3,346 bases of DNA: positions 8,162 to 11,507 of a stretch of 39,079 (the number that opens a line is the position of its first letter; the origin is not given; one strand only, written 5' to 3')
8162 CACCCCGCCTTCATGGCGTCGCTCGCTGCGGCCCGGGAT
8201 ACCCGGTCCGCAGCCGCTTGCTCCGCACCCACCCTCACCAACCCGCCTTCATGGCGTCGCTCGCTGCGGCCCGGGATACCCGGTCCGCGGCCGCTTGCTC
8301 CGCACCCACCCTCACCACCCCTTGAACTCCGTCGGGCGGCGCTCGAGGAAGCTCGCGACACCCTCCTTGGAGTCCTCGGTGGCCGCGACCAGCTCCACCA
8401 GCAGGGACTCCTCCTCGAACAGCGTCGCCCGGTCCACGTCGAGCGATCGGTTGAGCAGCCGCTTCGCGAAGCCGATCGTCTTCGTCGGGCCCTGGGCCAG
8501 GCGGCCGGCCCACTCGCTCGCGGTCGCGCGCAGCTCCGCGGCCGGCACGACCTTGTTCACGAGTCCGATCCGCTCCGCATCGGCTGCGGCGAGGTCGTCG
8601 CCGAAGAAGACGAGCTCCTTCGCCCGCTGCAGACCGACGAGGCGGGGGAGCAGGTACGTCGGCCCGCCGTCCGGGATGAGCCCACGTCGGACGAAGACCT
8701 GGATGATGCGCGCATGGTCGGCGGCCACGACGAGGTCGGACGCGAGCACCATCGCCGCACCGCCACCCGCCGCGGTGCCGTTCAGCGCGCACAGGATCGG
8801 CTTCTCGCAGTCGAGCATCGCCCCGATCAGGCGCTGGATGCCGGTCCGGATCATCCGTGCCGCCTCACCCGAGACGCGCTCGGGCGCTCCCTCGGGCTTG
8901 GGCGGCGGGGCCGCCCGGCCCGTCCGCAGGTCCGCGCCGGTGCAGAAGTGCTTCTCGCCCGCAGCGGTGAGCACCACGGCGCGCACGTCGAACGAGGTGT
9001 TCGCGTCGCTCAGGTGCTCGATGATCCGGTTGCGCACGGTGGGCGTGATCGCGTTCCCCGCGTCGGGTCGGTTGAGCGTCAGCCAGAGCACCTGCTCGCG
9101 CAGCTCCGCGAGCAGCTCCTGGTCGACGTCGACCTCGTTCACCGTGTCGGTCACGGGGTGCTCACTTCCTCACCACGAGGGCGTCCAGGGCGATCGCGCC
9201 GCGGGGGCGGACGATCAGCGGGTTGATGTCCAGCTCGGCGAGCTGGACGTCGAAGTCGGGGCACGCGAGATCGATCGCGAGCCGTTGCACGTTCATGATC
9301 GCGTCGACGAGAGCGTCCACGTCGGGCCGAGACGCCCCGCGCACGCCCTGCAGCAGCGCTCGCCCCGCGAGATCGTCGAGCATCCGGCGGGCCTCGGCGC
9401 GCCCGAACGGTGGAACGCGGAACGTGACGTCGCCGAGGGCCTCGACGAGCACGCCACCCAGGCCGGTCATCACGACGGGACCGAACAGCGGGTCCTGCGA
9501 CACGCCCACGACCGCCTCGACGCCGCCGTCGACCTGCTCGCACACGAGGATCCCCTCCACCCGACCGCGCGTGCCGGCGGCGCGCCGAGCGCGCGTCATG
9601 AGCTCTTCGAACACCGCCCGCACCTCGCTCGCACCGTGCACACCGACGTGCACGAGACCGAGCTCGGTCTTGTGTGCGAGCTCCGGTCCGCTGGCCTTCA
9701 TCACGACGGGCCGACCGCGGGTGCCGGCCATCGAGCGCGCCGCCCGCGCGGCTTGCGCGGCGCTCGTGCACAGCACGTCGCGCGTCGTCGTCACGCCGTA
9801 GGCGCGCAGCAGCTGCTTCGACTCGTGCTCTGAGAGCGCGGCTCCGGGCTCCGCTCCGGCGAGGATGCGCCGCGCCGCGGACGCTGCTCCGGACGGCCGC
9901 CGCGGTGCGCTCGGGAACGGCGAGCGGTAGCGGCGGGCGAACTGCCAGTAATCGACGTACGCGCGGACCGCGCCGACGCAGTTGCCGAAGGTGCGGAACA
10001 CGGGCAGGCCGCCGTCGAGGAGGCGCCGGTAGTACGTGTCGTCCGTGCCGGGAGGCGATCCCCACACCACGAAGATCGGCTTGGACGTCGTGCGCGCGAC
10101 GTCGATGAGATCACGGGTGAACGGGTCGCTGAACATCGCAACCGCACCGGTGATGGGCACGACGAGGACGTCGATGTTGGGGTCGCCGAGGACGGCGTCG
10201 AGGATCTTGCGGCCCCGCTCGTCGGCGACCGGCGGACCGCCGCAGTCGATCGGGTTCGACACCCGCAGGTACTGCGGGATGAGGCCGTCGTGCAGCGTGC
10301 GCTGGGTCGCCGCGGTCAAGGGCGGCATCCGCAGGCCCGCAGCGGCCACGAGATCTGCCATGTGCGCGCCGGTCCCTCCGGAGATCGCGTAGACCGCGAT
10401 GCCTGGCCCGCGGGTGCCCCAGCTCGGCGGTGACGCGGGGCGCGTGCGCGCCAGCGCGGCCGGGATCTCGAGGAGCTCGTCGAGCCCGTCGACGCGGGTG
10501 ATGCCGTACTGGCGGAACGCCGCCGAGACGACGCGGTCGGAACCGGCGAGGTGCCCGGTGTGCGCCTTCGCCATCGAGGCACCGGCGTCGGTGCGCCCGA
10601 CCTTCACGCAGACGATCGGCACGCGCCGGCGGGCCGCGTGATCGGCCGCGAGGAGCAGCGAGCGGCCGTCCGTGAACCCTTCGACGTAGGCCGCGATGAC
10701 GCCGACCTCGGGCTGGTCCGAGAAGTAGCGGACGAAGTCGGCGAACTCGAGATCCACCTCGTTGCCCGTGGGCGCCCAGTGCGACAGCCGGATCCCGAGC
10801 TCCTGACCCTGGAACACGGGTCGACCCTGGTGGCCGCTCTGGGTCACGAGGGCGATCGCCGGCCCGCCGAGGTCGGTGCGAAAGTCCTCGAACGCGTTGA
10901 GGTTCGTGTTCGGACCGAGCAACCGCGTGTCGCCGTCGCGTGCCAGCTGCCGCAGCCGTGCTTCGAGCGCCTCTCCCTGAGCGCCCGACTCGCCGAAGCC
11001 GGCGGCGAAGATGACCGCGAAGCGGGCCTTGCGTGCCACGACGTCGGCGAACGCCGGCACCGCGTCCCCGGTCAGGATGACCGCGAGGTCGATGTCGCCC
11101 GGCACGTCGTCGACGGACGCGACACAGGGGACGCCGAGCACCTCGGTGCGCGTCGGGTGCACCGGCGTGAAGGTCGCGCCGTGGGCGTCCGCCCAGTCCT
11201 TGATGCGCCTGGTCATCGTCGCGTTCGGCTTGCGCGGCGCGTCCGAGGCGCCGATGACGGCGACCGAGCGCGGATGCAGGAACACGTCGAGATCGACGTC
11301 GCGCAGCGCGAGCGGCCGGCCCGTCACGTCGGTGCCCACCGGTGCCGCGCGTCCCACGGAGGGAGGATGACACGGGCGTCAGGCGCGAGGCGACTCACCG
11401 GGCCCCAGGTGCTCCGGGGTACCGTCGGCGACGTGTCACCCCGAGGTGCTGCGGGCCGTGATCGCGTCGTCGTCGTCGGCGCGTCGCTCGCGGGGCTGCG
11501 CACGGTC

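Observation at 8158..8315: Two 77-bp tandem units between the crotonase and thiolase genes, each a 26-codon mini-ORF chained by GTGA stop/start overlaps (MIRU-like)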

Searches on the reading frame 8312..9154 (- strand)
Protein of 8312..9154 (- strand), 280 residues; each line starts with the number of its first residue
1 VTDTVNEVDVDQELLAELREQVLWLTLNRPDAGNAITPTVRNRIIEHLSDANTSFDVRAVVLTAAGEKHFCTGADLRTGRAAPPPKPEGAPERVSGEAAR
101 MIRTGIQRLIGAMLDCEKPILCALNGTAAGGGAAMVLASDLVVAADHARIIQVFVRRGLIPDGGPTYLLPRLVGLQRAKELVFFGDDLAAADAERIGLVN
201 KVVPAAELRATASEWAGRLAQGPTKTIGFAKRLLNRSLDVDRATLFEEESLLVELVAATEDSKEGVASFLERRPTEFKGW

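Call 8: search_protein_families(library=pfam, proteins=[window:8312-9154:-])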
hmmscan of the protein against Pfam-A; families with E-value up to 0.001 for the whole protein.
window:8312-9154:- (280 aa): 2 families
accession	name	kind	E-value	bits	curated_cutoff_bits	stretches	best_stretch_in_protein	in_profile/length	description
PF00378.25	ECH_1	-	1.3e-53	182.3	27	1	19-279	3-250/251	Enoyl-CoA hydratase/isomerase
PF16113.10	ECH_2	-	8.4e-25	88.4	27.2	1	24-216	3-185/335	Enoyl-CoA hydratase/isomerase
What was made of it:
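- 8312..9154 (-): Enoyl-CoA hydratase (crotonase) gene. Its stop TGA 8314-8312 is the first link of the overlap chain. Its last 10 nt (8321-8312, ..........) are the partial third repeat copy. Pfam ECH_1, E 1.3e-53 (call 8).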

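Call 10: find_encoding_contigs(protein=window:8312-9154:-, flank=3000, max_places=10)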
Protein window:8312-9154:- (280 aa): no gene with exactly this product is on record in the collection.

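Call 13: find_homologous_proteins(query=window:8312-9154:-, max_evalue=1e-40)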
Query window:8312-9154:- (280 aa): 6418 proteins with E <= 1e-40 among 8000 candidates; the best 120 are listed.
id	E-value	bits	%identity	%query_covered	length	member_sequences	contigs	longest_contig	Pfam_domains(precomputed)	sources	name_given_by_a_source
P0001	7.8e-164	562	93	100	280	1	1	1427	PF00378.26,PF16113.11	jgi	jgi:2-(1,2-epoxy-1,2-dihydrophenyl)acetyl-CoA isomerase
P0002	4.9e-163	559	92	99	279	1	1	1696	PF00378.26,PF16113.11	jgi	jgi:2-(1,2-epoxy-1,2-dihydrophenyl)acetyl-CoA isomerase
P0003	6.2e-163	559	92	99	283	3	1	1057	PF00378.26,PF16113.11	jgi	jgi:2-(1,2-epoxy-1,2-dihydrophenyl)acetyl-CoA isomerase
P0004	8.6e-162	555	92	99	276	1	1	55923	PF00378.26,PF16113.11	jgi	jgi:2-(1,2-epoxy-1,2-dihydrophenyl)acetyl-CoA isomerase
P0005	1.9e-161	554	90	100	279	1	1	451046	PF00378.26,PF16113.11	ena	-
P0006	1.3e-160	551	91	98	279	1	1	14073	PF00378.26,PF16113.11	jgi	jgi:2-(1,2-epoxy-1,2-dihydrophenyl)acetyl-CoA isomerase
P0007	8.5e-160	548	89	100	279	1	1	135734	PF00378.26,PF16113.11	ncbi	-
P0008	1.0e-159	548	92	97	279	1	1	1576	PF00378.26,PF16113.11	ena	-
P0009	5.5e-159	546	89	98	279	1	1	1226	PF00378.26,PF16113.11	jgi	jgi:2-(1,2-epoxy-1,2-dihydrophenyl)acetyl-CoA isomerase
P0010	1.4e-158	544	91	98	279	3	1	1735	PF00378.26,PF16113.11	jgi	-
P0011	3.3e-158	543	89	100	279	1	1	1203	PF00378.26,PF16113.11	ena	-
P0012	5.2e-158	543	89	98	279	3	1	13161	PF00378.26,PF16113.11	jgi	-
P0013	1.2e-157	541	88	100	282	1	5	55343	PF00378.26,PF16113.11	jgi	jgi:2-(1,2-epoxy-1,2-dihydrophenyl)acetyl-CoA isomerase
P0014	2.2e-157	541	89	97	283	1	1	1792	PF00378.26,PF16113.11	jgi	jgi:2-(1,2-epoxy-1,2-dihydrophenyl)acetyl-CoA isomerase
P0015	2.2e-157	541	89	98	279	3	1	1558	PF00378.26,PF16113.11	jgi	jgi:2-(1,2-epoxy-1,2-dihydrophenyl)acetyl-CoA isomerase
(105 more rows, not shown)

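Call 15: find_encoding_contigs(protein=P0004, flank=10000, max_places=3)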
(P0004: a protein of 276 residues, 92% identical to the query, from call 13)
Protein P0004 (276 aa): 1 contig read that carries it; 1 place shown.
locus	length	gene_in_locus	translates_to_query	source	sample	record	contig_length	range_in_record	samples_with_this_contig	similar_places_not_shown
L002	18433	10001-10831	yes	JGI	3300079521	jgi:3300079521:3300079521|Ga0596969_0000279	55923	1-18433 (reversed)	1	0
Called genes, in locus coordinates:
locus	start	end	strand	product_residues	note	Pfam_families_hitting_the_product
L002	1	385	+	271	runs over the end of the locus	PF00378:ECH_1, PF16113:ECH_2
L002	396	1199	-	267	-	PF00296:Bac_luciferase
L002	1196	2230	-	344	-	PF00480:ROK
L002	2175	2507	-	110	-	-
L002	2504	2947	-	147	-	PF10604:Polyketide_cyc2, PF03364:Polyketide_cyc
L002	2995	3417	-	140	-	-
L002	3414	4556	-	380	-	PF13439:Glyco_transf_4 (weak), PF00534:Glycos_transf_1, PF13692:Glyco_trans_1_4, PF13524:Glyco_trans_1_2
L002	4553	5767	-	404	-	PF05977:MFS_3 (weak), PF00083:Sugar_tr, PF07690:MFS_1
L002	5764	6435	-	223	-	PF00378:ECH_1, PF16113:ECH_2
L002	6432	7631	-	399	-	PF07992:Pyr_redox_2, PF00070:Pyr_redox, PF14759:Reductase_C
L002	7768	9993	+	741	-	PF13380:CoA_binding_2, PF13607:Succ_CoA_lig, PF13549:ATP-grasp_5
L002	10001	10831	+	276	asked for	PF00378:ECH_1, PF16113:ECH_2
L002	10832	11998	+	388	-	PF00108:Thiolase_N (faint), PF22691:Thiolase_C_1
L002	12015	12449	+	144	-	PF12172:zf-ChsH2, PF01796:OB_ChsH2_C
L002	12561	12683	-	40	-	-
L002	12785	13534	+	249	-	PF00376:MerR, PF13411:MerR_1, PF28507:Rv1828_C (faint), PF13411:MerR_1 (weak)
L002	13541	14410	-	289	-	PF04909:Amidohydro_2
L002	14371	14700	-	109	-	-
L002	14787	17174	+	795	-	PF02515:CoA_transf_3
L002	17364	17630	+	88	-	-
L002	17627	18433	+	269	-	?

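Call 16: find_encoding_contigs(protein=P0005, flank=10000, max_places=3)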
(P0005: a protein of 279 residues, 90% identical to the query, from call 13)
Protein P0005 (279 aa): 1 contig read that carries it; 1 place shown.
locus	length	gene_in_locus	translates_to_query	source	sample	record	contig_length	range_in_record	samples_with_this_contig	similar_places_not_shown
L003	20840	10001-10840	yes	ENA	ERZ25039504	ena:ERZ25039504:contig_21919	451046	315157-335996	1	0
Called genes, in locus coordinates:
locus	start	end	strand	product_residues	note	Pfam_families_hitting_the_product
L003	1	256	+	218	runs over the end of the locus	PF03061:4HBT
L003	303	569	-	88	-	-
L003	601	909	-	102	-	-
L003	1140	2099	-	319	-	PF00480:ROK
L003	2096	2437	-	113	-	-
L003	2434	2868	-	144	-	PF10604:Polyketide_cyc2, PF03364:Polyketide_cyc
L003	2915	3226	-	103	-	-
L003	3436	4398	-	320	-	PF00534:Glycos_transf_1, PF13692:Glyco_trans_1_4, PF13524:Glyco_trans_1_2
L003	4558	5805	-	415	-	PF05977:MFS_3, PF13347:MFS_2 (weak), PF00083:Sugar_tr, PF07690:MFS_1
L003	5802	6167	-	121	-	PF00378:ECH_1, PF16113:ECH_2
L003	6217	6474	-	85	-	PF00378:ECH_1, PF16113:ECH_2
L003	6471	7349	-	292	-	PF07992:Pyr_redox_2, PF00070:Pyr_redox, PF01266:DAO (faint), PF14759:Reductase_C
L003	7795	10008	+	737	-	PF13380:CoA_binding_2, PF13607:Succ_CoA_lig, PF13549:ATP-grasp_5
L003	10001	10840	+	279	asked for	PF00378:ECH_1, PF16113:ECH_2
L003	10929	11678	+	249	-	-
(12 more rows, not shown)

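Call 17: find_encoding_contigs(protein=P0007, flank=10000, max_places=3)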
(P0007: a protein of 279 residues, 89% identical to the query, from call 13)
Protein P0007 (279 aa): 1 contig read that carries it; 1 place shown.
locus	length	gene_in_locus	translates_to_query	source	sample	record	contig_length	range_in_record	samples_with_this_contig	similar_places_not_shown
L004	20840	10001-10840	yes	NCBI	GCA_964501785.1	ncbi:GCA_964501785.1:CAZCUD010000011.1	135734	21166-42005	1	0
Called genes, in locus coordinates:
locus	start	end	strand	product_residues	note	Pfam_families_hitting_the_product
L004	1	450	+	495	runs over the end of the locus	-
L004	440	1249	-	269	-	PF00296:Bac_luciferase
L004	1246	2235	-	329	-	PF00480:ROK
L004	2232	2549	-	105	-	PF27253:AF_1253 (weak)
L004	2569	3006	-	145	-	PF10604:Polyketide_cyc2, PF03364:Polyketide_cyc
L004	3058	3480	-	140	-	-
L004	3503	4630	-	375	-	PF20706:GT4-conflict (weak), PF00534:Glycos_transf_1, PF13692:Glyco_trans_1_4, PF13524:Glyco_trans_1_2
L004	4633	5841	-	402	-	PF00083:Sugar_tr, PF05977:MFS_3 (weak), PF07690:MFS_1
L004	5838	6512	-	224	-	PF00378:ECH_1, PF16113:ECH_2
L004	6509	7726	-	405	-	PF07992:Pyr_redox_2, PF00070:Pyr_redox, PF14759:Reductase_C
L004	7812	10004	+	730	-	PF13380:CoA_binding_2, PF13607:Succ_CoA_lig, PF13549:ATP-grasp_5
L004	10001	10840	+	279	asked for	PF00378:ECH_1, PF16113:ECH_2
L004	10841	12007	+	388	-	PF00108:Thiolase_N, PF22691:Thiolase_C_1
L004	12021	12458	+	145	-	PF12172:zf-ChsH2, PF01796:OB_ChsH2_C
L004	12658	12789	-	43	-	-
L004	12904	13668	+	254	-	PF00376:MerR, PF13411:MerR_1, PF28507:Rv1828_C (weak)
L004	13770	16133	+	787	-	PF02515:CoA_transf_3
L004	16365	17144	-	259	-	PF00106:adh_short, PF08659:KR (weak), PF01370:Epimerase (weak), PF13561:adh_short_C2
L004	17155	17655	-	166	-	PF13452:FAS1_DH_region, PF22622:MFE-2_hydrat-2_N (weak)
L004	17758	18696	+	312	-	PF00106:adh_short, PF08659:KR, PF13561:adh_short_C2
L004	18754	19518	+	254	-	PF10517:DM13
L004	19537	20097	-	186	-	PF00440:TetR_N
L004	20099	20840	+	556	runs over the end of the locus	PF00501:AMP-binding, PF13193:AMP-binding_C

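Call 53: find_related_loci(query=window:8312-9154:-, collection=metagenome_contigs, flank=2000)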
Query window:8312-9154:- (280 aa) in metagenome_contigs; peptide patterns used: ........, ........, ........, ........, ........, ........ (x = any residue, [..] = any of these).
600 stretches matched a pattern (row limit reached: there are more); 498 encode a relative of the query (tblastn E <= 1e-3); the best 80 are kept; 80 distinct loci.
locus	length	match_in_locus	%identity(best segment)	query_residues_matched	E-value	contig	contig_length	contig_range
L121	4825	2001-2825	89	6-280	9e-158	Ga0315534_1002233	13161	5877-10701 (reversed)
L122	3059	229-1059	84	1-280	3e-154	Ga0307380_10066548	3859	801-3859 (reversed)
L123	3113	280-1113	78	3-280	7e-153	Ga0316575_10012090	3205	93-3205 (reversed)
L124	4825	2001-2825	78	6-280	2e-143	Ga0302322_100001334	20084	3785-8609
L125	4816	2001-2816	77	9-280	4e-139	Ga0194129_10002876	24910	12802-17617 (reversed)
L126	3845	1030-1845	82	9-280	1e-139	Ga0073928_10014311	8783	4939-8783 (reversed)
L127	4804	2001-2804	76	13-280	4e-134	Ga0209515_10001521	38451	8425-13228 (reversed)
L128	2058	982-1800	76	8-280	1e-140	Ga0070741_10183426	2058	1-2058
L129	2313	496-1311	81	9-280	8e-138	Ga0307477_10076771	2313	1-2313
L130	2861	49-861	70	9-280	2e-118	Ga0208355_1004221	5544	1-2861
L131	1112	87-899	69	9-280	2e-127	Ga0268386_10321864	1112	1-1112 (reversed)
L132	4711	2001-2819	64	8-280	7e-114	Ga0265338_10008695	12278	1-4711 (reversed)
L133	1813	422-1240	62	8-280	3e-119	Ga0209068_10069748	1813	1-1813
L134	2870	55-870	63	8-280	3e-113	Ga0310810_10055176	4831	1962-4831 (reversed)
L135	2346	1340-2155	63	8-280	1e-116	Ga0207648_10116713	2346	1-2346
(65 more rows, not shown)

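Call 67: find_encoding_contigs(protein=P0001, flank=2500, max_places=3)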
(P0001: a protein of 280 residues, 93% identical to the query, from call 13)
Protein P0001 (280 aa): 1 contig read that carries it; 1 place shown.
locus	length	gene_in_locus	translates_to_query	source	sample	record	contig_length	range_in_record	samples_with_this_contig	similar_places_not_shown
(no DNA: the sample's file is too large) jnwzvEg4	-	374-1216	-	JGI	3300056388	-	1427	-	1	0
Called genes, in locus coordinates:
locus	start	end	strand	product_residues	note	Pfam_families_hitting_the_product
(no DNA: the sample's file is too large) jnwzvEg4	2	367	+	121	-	?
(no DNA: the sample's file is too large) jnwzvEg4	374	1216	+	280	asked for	PF00378:ECH_1, PF16113:ECH_2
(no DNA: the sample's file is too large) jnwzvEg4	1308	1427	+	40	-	?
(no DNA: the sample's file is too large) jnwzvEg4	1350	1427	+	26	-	?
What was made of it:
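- Tried and rejected: No DNA was available (call 67).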

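Call 68: find_encoding_contigs(protein=P0002, flank=2500, max_places=3)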
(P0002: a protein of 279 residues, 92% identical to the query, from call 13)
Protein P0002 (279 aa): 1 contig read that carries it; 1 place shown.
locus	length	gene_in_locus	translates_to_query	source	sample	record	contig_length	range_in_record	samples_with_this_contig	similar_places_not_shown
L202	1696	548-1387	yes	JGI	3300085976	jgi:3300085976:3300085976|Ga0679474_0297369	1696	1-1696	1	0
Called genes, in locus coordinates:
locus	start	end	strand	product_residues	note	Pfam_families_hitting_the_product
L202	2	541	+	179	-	PF13549:ATP-grasp_5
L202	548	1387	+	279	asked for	PF00378:ECH_1, PF16113:ECH_2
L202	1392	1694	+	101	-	?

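Call 69: find_encoding_contigs(protein=P0006, flank=2500, max_places=3)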
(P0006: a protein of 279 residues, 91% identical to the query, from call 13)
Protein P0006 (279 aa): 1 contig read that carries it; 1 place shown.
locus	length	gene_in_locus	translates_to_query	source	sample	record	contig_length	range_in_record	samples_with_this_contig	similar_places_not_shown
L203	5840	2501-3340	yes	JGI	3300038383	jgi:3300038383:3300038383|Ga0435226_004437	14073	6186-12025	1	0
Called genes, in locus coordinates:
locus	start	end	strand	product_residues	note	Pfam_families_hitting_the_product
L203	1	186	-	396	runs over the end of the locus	PF01266:DAO (faint), PF07992:Pyr_redox_2, PF13450:NAD_binding_8 (faint), PF00070:Pyr_redox, PF14759:Reductase_C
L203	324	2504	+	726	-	PF13380:CoA_binding_2, PF13607:Succ_CoA_lig, PF13549:ATP-grasp_5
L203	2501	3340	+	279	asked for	PF00378:ECH_1, PF16113:ECH_2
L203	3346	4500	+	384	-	PF00108:Thiolase_N (weak), PF22691:Thiolase_C_1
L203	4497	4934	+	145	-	PF12172:zf-ChsH2, PF01796:OB_ChsH2_C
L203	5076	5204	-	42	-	-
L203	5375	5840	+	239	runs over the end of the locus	PF00376:MerR, PF13411:MerR_1, PF28507:Rv1828_C (weak)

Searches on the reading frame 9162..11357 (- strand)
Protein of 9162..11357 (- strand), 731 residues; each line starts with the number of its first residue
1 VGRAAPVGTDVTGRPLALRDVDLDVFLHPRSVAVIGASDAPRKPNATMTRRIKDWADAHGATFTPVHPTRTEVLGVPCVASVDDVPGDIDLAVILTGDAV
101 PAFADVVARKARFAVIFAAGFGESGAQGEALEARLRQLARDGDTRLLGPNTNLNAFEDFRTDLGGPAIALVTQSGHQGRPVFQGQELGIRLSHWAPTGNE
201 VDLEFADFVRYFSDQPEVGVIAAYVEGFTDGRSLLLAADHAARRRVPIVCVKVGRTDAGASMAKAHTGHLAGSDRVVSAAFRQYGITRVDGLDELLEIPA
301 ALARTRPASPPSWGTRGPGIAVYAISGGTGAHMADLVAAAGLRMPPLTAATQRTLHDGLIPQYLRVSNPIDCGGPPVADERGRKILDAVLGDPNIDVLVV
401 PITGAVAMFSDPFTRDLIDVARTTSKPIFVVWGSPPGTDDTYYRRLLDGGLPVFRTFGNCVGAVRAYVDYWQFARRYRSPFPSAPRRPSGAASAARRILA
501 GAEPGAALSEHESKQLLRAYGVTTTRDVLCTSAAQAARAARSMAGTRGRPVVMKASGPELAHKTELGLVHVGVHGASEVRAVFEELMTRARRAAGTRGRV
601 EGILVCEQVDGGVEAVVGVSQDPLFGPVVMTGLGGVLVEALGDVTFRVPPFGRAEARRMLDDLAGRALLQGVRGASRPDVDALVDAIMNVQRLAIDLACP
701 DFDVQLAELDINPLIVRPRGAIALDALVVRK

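Call 8: search_protein_families(library=pfam, proteins=[window:9162-11357:-])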
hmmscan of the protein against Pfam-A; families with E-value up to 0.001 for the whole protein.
window:9162-11357:- (731 aa): 4 families
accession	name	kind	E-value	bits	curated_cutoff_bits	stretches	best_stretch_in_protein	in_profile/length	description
PF13549.11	ATP-grasp_5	-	4.1e-60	203.3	27.6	1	503-728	5-219/221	ATP-grasp domain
PF13607.11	Succ_CoA_lig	-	3.4e-40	137.4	27.4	1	168-301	4-137/138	Succinyl-CoA ligase like flavodoxin domain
PF13380.12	CoA_binding_2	-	2.9e-16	60.4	22.8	1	30-151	1-110/116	CoA binding domain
PF08442.15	ATP-grasp_2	-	0.00036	20.6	29.5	1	508-639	2-133/202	ATP-grasp domain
